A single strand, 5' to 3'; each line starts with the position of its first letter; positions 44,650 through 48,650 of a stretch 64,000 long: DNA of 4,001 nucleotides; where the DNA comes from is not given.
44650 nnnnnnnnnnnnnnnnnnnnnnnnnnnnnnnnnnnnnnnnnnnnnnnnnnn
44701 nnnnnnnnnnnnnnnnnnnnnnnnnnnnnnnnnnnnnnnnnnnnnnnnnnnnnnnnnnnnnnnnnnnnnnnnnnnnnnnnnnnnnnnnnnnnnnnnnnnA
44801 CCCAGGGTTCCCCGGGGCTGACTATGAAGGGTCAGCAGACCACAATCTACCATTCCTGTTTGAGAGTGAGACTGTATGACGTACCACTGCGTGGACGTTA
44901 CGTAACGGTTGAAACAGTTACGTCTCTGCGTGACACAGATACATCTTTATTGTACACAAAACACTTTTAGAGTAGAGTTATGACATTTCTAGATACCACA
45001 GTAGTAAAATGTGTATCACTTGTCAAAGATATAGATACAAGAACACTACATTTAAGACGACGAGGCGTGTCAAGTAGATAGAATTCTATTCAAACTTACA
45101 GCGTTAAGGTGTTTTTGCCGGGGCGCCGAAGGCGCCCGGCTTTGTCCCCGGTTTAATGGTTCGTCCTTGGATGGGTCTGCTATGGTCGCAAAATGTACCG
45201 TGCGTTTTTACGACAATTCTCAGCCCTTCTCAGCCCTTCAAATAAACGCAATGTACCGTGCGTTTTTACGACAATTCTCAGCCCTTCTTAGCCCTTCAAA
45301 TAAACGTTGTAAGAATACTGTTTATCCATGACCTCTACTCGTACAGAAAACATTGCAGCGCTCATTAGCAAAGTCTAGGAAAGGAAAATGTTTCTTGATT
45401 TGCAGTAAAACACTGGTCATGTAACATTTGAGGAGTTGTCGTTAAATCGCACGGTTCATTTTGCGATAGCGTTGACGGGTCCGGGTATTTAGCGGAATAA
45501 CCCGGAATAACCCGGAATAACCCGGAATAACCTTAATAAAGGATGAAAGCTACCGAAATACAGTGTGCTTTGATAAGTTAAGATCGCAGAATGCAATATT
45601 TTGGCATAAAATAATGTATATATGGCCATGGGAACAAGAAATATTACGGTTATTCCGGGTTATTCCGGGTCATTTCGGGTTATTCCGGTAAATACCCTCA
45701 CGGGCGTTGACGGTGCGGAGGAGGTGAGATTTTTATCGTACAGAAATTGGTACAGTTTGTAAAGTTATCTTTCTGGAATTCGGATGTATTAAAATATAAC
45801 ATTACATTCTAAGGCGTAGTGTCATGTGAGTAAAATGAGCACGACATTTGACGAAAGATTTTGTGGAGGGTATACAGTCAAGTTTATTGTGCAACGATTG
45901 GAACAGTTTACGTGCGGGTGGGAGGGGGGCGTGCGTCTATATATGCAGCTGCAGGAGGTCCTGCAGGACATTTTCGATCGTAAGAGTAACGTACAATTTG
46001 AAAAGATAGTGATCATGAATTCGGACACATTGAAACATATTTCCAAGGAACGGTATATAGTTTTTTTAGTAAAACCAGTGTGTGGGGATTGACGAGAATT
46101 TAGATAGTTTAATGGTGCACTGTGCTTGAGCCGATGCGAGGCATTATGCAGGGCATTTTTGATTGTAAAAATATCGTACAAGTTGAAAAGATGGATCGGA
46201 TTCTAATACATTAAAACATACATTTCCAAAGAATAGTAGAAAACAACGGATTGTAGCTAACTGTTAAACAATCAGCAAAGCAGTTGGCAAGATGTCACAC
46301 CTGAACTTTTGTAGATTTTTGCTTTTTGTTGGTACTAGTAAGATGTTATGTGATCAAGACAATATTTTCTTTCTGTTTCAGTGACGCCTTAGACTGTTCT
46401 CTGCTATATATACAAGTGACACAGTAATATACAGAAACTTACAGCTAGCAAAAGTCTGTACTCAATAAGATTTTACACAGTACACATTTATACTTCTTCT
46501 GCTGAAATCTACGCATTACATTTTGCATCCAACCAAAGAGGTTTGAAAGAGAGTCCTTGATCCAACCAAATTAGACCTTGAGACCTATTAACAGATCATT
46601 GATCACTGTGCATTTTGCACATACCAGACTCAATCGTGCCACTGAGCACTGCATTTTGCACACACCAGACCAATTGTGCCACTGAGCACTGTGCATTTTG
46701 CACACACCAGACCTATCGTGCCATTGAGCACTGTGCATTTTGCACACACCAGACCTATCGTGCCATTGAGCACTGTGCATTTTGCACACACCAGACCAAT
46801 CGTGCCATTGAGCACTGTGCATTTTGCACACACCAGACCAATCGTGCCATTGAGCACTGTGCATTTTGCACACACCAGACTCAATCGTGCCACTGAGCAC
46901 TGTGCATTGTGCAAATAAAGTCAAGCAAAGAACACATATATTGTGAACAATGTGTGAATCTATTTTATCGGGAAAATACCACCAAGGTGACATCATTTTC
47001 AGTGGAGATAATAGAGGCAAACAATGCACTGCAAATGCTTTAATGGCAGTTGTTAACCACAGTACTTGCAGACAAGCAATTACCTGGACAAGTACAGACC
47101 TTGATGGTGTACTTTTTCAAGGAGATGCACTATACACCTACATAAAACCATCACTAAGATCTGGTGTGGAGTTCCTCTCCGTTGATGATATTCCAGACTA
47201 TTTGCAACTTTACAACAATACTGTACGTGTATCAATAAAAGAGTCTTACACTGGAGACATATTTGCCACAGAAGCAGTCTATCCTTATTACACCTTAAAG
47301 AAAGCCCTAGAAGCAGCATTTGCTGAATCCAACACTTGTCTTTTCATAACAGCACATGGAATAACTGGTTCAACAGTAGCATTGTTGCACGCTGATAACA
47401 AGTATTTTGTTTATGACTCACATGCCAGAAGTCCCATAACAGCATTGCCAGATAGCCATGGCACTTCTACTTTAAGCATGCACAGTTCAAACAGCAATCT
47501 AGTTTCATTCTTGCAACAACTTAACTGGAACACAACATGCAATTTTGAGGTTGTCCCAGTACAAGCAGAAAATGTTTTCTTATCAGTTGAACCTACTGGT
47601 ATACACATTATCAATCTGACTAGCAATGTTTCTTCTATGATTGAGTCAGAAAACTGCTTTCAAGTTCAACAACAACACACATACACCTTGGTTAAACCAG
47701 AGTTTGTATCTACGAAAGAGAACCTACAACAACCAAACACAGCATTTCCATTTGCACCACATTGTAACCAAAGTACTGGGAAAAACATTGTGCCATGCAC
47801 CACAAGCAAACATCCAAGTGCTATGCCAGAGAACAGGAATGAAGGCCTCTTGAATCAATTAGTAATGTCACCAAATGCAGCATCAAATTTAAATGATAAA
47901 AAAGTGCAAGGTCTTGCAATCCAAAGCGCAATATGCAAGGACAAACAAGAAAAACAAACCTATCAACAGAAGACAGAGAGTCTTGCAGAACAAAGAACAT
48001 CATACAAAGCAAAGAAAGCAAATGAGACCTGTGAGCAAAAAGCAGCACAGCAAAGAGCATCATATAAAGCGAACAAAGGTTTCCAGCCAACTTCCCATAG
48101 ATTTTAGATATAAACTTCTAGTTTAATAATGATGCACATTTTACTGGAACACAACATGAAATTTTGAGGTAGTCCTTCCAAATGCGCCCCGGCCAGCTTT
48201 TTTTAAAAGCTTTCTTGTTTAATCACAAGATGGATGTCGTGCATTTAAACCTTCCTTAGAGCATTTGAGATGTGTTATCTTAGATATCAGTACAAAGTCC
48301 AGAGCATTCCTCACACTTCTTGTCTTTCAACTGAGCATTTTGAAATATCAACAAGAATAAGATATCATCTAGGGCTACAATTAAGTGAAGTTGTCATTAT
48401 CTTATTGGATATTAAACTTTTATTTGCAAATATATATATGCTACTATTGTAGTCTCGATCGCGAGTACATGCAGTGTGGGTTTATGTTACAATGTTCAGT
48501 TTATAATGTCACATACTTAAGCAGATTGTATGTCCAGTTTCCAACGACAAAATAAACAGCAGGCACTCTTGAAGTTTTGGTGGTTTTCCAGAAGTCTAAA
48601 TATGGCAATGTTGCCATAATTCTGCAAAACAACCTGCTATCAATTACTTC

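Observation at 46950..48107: Intronless 385-aa ORF with Cys/His peptidase-like N-terminal half, flanked by a minisatellite and a self-derived fragment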

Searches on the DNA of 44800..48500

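Call 74: search_rna_families(source=window, start=44800, end=48500, threshold=gathering)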
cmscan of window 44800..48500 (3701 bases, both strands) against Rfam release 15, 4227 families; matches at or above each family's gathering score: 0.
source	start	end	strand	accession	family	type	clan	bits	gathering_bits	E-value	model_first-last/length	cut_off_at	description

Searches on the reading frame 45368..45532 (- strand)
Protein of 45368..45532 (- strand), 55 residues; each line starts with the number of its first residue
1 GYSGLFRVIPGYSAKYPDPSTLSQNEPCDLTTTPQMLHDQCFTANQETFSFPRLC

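Call 73: search_protein_families(library=pfam, proteins=[window:45368-45532:-], max_evalue=1)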
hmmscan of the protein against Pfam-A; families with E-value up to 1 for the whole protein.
window:45368-45532:- (55 aa): 1 family
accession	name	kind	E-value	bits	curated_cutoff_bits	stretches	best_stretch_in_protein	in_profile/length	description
PF23497.1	YmiD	-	0.21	12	27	0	7-21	23-37/42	YmiD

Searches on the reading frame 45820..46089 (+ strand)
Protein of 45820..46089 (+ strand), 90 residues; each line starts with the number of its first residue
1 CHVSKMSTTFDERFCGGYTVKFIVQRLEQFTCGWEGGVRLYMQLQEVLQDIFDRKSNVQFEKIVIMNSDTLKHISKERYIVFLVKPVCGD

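Call 73: search_protein_families(library=pfam, proteins=[window:45820-46089:+], max_evalue=1)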
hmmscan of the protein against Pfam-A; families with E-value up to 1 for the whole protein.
window:45820-46089:+ (90 aa): 3 families
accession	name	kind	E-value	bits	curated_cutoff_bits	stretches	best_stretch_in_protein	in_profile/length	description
PF21662.3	WipA_N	-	0.045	14.7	27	1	38-76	7-46/105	WipA, alpha-helical hairpin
PF13983.11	YsaB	-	0.12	13.1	27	1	5-35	34-64/75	YsaB-like lipoprotein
PF12491.13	ApoB100_C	-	0.24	11.8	27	1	43-83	1-39/57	Apolipoprotein B100 C terminal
